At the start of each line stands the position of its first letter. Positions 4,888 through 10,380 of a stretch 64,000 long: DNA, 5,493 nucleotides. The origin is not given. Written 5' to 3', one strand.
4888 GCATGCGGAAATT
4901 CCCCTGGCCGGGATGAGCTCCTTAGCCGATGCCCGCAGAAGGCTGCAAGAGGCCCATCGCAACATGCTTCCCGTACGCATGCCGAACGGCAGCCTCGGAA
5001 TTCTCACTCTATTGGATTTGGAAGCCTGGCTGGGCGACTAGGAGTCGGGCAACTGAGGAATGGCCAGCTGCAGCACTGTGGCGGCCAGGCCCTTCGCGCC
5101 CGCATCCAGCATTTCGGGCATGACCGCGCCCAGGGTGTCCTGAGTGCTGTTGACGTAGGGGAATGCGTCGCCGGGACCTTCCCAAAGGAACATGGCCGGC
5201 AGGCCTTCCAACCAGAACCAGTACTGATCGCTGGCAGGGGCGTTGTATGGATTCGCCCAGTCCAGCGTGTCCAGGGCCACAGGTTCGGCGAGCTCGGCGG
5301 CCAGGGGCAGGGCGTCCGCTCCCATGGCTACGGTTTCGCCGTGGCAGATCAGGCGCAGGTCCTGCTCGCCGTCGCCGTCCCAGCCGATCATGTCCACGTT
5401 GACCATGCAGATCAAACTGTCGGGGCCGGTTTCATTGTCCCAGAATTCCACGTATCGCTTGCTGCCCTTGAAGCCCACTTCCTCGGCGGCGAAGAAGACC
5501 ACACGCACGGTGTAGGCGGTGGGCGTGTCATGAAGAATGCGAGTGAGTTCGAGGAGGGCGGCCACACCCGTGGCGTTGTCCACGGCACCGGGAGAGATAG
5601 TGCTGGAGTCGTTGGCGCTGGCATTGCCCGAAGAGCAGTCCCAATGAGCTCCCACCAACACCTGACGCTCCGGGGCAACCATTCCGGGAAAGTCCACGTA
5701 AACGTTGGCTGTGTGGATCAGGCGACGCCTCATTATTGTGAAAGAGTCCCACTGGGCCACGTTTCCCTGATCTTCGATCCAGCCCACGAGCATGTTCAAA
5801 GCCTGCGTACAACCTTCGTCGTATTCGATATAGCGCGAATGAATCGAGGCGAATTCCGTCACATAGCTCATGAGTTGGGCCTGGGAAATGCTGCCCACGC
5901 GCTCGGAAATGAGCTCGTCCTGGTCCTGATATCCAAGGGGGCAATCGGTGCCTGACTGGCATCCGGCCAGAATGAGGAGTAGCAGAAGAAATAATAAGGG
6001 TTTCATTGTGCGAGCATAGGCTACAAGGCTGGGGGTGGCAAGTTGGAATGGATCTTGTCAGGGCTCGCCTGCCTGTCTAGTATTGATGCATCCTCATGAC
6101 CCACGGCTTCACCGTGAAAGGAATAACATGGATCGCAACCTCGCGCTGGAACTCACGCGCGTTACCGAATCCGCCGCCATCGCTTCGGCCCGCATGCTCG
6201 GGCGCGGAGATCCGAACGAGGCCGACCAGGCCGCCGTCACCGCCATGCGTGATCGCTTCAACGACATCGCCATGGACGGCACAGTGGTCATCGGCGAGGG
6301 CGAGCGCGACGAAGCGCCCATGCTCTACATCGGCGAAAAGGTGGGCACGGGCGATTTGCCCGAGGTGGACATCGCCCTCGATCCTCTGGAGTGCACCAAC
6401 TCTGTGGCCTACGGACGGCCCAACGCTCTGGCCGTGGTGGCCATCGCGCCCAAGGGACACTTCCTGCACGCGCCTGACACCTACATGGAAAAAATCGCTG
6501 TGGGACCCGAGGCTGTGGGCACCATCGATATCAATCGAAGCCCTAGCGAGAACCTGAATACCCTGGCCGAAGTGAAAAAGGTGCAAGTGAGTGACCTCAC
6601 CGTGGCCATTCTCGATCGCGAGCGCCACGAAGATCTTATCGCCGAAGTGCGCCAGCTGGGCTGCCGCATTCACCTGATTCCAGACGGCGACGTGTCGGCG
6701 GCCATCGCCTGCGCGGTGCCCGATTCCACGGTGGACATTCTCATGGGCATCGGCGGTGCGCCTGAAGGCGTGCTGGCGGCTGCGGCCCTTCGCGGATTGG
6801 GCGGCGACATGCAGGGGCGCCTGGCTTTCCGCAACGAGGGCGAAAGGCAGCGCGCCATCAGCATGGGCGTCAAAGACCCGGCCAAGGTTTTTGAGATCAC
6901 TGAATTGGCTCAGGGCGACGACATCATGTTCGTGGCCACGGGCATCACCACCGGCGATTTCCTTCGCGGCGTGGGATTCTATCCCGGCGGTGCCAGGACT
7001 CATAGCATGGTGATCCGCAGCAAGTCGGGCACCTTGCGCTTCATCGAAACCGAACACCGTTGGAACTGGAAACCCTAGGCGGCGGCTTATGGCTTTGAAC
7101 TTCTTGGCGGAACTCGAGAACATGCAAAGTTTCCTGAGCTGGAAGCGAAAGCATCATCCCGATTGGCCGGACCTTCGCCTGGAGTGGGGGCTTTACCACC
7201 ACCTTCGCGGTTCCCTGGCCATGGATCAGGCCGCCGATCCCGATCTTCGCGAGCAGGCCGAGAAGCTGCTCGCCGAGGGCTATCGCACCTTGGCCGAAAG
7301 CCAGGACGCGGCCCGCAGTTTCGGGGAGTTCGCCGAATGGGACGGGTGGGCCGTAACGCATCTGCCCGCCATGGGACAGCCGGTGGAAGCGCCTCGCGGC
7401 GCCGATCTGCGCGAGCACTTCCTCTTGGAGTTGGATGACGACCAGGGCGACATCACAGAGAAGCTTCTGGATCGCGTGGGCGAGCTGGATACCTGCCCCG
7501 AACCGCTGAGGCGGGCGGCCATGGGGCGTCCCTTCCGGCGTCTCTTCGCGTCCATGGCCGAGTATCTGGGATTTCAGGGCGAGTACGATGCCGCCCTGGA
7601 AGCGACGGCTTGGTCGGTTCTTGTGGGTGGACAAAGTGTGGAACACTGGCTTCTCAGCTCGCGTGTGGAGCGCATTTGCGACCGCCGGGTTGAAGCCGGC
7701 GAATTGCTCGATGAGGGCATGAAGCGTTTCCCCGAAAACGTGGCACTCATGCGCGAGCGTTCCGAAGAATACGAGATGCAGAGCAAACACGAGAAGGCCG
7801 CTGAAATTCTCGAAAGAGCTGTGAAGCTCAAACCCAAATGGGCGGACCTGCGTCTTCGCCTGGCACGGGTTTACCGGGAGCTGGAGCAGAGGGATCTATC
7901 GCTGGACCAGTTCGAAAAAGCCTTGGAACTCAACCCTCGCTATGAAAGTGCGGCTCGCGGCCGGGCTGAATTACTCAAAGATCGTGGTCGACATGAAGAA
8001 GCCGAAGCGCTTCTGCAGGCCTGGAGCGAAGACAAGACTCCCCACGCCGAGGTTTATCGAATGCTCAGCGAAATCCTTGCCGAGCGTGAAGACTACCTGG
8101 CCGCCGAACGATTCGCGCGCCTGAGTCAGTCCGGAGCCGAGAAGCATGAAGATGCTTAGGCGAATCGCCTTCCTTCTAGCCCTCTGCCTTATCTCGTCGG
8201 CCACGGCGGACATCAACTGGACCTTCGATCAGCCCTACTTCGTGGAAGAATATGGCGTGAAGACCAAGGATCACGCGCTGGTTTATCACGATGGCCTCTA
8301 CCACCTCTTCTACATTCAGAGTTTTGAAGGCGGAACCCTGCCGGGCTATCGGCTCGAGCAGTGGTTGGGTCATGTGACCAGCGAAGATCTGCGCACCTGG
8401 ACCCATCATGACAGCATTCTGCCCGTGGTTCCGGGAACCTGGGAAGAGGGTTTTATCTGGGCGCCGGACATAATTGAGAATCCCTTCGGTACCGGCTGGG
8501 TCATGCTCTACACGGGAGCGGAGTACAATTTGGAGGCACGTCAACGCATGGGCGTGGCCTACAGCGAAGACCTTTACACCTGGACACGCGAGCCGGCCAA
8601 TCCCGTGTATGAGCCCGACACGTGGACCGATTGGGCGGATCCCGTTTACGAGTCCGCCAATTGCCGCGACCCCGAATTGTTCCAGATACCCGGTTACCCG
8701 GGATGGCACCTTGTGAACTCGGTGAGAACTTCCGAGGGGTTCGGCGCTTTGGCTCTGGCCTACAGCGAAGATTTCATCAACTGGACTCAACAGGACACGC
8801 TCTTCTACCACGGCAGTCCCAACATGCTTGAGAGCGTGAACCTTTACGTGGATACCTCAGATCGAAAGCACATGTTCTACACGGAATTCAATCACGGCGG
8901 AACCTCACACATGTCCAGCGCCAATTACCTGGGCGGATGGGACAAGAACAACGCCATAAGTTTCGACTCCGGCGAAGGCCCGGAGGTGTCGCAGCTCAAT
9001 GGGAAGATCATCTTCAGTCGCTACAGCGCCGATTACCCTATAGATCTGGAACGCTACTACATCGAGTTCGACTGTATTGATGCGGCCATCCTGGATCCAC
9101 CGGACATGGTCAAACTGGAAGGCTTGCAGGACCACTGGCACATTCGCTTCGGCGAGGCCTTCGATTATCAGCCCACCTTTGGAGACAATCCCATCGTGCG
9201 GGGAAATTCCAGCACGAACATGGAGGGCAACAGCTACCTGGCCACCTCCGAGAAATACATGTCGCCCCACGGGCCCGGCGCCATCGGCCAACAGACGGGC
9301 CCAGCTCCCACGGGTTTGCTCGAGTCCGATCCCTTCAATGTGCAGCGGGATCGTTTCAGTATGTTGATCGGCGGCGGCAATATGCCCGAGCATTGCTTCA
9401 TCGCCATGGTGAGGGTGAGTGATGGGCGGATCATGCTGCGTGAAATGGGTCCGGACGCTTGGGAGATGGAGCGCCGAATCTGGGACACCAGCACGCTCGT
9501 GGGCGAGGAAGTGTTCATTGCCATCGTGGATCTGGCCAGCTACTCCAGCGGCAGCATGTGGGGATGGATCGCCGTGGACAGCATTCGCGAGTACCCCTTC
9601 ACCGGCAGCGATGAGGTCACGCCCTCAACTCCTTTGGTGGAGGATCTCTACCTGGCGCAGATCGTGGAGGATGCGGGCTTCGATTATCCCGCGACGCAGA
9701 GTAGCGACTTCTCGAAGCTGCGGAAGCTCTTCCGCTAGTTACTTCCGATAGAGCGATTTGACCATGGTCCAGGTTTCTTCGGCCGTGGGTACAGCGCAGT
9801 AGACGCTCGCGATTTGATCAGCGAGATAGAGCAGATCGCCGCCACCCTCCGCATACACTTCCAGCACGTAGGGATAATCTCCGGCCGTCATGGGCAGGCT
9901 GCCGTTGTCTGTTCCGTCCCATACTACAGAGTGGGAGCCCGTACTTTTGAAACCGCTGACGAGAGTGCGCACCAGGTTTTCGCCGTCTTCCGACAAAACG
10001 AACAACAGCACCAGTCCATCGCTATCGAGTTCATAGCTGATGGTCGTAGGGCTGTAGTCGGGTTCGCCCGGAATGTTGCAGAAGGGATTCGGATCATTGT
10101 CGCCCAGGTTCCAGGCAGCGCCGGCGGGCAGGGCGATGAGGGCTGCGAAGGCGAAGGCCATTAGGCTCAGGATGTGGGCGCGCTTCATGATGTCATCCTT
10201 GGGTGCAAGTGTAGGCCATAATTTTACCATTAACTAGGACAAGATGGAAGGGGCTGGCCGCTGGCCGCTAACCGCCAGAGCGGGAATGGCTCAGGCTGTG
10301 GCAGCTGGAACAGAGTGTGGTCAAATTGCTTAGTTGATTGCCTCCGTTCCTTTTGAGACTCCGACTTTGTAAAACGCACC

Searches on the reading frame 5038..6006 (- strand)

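Call 28: search_protein_families(library=pfam, proteins=[window:5038-6006:-], max_evalue=0.0001)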
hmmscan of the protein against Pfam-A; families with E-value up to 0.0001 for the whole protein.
window:5038-6006:- (322 aa): 3 families
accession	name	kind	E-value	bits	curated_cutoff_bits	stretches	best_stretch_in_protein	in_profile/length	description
PF04389.22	Peptidase_M28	-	2.3e-25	89.9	21.3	1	101-309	1-191/193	Peptidase family M28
PF01546.33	Peptidase_M20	-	2e-08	34.8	24.6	1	138-280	30-178/206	Peptidase family M20/M25/M40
PF05343.19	Peptidase_M42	-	1.4e-06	28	23.2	1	134-187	125-178/292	M42 glutamyl aminopeptidase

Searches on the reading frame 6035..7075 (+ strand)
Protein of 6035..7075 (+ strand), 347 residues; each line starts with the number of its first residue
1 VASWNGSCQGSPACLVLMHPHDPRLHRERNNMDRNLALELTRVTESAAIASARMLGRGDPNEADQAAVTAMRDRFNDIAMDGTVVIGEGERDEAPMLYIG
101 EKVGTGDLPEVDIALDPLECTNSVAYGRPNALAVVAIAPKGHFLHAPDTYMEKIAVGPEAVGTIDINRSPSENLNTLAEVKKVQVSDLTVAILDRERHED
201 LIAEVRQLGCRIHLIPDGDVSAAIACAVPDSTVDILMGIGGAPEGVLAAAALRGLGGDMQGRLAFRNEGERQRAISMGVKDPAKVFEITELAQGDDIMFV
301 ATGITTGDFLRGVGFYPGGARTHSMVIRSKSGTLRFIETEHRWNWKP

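Call 28: search_protein_families(library=pfam, proteins=[window:6035-7075:+], max_evalue=0.0001)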
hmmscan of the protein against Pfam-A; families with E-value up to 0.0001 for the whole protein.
window:6035-7075:+ (347 aa): 1 family
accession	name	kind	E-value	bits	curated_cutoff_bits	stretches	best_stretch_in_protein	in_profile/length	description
PF03320.18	FBPase_glpX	-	2.2e-141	470.6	27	1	34-341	1-307/307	Bacterial fructose-1,6-bisphosphatase, glpX-encoded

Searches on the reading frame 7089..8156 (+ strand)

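Call 28: search_protein_families(library=pfam, proteins=[window:7089-8156:+], max_evalue=0.0001)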
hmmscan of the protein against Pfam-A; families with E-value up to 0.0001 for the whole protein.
window:7089-8156:+ (356 aa): 10 families
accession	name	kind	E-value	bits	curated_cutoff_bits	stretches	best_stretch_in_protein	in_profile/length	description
PF14559.12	TPR_19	-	1.2e-10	41.9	25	1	273-328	12-67/68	Tetratricopeptide repeat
PF00515.34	TPR_1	-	4.1e-08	33.2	27.8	0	253-285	2-34/34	Tetratricopeptide repeat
PF13432.12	TPR_16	-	6e-08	33.4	32.7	1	256-312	1-57/65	Tetratricopeptide repeat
PF13428.12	TPR_14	-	7.4e-08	32.8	23.5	0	220-261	3-44/44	Tetratricopeptide repeat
PF13431.12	TPR_17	-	2.7e-07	30.8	24.4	0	275-307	2-34/34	Tetratricopeptide repeat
PF07719.23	TPR_2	-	4.3e-07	30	27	0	255-284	4-33/34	Tetratricopeptide repeat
PF23914.1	TPR_CcmH_CycH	-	1.9e-06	28.3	42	1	258-341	56-143/158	Cytochrome c-type biogenesis protein H TPR domain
PF13424.12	TPR_12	-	3.1e-06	27.7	30.1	0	255-310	6-69/77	Tetratricopeptide repeat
PF13181.12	TPR_8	-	6.2e-06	26.4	25.7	0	253-284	2-33/34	Tetratricopeptide repeat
PF13414.12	TPR_11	-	7.9e-05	22.7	26.8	0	260-294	2-36/42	TPR repeat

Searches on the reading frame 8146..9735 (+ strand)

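Call 28: search_protein_families(library=pfam, proteins=[window:8146-9735:+], max_evalue=0.0001)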
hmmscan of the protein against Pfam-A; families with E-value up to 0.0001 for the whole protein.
window:8146-9735:+ (530 aa): 1 family
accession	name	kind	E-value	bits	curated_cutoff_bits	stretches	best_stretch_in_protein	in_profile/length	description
PF00251.26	Glyco_hydro_32N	-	9e-18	65.3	22.1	1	44-266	14-229/307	Glycosyl hydrolases family 32 N-terminal domain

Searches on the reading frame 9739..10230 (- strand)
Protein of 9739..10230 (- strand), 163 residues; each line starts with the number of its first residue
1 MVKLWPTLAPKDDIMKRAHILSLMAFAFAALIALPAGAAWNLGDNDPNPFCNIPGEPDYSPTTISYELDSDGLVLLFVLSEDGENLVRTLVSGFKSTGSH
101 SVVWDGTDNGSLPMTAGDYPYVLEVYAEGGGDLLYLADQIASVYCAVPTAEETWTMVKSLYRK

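Call 28: search_protein_families(library=pfam, proteins=[window:9739-10230:-], max_evalue=0.0001)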
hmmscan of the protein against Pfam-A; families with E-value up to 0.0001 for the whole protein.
window:9739-10230:- (163 aa): 1 family
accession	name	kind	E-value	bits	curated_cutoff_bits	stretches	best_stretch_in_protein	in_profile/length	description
PF13860.13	FlgD_ig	-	7.3e-09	35.9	27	1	60-124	10-74/79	FlgD Ig-like domain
